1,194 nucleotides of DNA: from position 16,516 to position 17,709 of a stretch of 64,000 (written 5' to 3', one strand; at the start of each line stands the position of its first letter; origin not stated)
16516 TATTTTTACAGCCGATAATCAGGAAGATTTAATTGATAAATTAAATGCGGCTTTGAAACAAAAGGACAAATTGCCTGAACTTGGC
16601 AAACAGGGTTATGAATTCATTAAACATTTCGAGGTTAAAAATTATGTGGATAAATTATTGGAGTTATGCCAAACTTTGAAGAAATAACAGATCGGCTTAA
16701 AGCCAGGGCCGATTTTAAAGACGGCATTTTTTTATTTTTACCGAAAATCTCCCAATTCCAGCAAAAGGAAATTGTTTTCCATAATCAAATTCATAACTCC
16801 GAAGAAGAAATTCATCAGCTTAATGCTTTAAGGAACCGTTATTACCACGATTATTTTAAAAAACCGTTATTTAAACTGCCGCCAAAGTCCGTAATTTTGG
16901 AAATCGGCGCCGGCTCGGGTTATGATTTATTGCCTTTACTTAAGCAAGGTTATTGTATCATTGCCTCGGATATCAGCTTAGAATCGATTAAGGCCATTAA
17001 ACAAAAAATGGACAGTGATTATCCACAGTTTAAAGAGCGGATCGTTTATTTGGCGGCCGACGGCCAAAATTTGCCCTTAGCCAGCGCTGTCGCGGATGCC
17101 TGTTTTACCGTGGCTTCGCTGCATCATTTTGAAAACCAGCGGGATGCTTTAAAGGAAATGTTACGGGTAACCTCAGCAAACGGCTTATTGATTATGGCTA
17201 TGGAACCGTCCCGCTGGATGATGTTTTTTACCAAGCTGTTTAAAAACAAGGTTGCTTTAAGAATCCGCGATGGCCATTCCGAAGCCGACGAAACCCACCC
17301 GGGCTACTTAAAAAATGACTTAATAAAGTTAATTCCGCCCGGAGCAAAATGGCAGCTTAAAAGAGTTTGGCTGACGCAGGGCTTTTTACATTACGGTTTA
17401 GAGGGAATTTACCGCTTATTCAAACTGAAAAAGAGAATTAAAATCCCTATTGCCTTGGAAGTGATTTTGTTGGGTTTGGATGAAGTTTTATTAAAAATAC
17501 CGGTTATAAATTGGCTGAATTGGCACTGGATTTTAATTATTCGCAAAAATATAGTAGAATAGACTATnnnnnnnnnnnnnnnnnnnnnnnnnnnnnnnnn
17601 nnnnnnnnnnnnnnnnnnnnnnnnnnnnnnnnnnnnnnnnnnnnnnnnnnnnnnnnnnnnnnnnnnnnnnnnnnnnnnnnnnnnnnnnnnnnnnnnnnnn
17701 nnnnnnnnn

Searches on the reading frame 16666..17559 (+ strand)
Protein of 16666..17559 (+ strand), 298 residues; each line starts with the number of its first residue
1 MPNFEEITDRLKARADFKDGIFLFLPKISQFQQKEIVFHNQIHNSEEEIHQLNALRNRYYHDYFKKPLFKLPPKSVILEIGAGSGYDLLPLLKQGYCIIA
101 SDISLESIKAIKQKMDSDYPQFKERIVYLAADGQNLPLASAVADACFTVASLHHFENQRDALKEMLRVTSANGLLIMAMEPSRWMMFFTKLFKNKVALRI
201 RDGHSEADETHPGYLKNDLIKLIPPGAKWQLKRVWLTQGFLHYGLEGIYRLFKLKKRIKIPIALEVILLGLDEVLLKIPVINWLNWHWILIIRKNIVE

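Call 5: search_protein_families(library=pfam, proteins=[window:16666-17559:+], max_evalue=0.01)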
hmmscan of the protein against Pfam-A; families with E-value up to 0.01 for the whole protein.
window:16666-17559:+ (298 aa): 6 families
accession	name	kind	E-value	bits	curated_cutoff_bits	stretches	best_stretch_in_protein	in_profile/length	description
PF08241.18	Methyltransf_11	-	1.3e-16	61.4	21.2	1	78-177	1-95/95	Methyltransferase domain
PF13649.12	Methyltransf_25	-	1.5e-13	51.7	27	1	77-173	1-97/97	Methyltransferase domain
PF08242.18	Methyltransf_12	-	7.9e-11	43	30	1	78-175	1-98/98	Methyltransferase domain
PF13489.12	Methyltransf_23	-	3.9e-08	33.6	27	1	57-204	6-141/164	Methyltransferase domain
PF13847.12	Methyltransf_31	-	7.9e-07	29.3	27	1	75-178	5-110/145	Methyltransferase domain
PF01209.24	Ubie_methyltran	-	4.1e-05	23.5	20.1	1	75-188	49-161/233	ubiE/COQ5 methyltransferase family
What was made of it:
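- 16666..17562 (+): Class-I SAM-dependent methyltransferase (298 aa), immediately upstream and co-directional. Methyltransf_11 E 1.3e-16 (call 5).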

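Call 40: search_protein_families(library=ncbifam, proteins=[window:16666-17559:+], max_evalue=0.01)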
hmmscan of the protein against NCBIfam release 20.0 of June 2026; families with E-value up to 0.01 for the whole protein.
window:16666-17559:+ (298 aa): 17 families
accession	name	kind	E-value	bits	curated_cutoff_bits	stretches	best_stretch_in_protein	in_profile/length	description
NF001241.0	PRK00216.1-2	equivalog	6.9e-12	45.5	327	1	69-194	47-164/231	demethylmenaquinone methyltransferase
TIGR01934.1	MenG_MenH_UbiE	subfamily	2.6e-09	36.7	158.35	1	73-209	39-176/223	ubiquinone/menaquinone biosynthesis methyltransferase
NF045667.1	MTase_DVU1556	equivalog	3.9e-09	36.3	155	1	69-177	18-119/213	DVU_1556 family methyltransferase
TIGR02072.1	BioC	equivalog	4.3e-09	36.5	184.95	1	74-179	35-134/244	malonyl-ACP O-methyltransferase BioC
NF041820.1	daptide_MTase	equivalog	3.4e-07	30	175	1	76-177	39-142/243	daptide-type RiPP biosynthesis methyltransferase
TIGR01983.1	UbiG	equivalog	9.4e-07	28.4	102.95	1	47-198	20-172/228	bifunctional 2-polyprenyl-6-hydroxyphenol methylase/3-demethylubiquinol 3-O-methyltransferase UbiG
NF040539.1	AST_met_ArsM_2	exception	1.1e-06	28.7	240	1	74-177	57-163/262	putative arsinothricin biosynthesis methyltransferase ArsM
NF001244.0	PRK00216.1-5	equivalog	4.1e-06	26.2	216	1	74-222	49-200/236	bifunctional demethylmenaquinone methyltransferase/2-methoxy-6-polyprenyl-1,4-benzoquinol methylase UbiE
NF041255.1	mycofact_MftM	equivalog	4.8e-05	22.8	200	1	75-170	141-234/289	mycofactocin oligosaccharide methyltransferase MftM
NF052510.1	methyltran_MpqE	exception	5e-05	22.8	335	1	73-183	46-156/234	methyl-plastoquinone biosynthesis methyltransferase MpqE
NF007610.0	PRK10258.1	equivalog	0.00025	20.5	342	1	76-175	45-136/251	malonyl-ACP O-methyltransferase BioC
NF045649.1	2X_seleno_MduS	exception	0.00081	18.5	380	1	74-178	42-148/338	methyltransferase domain-containing selenoprotein MduS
NF043040.1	corrin_prot_MT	hypoth_equivalog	0.00098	18.6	180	1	73-180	41-150/216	corrinoid protein-associated methyltransferase CpaM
NF008992.0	PRK12335.1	equivalog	0.0026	17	303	1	74-121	123-170/289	SAM-dependent methyltransferase TehB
NF011650.0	PRK15068.1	equivalog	0.0038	16.1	209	1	75-177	124-225/324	tRNA 5-methoxyuridine(34)/uridine 5-oxyacetic acid(34) synthase CmoB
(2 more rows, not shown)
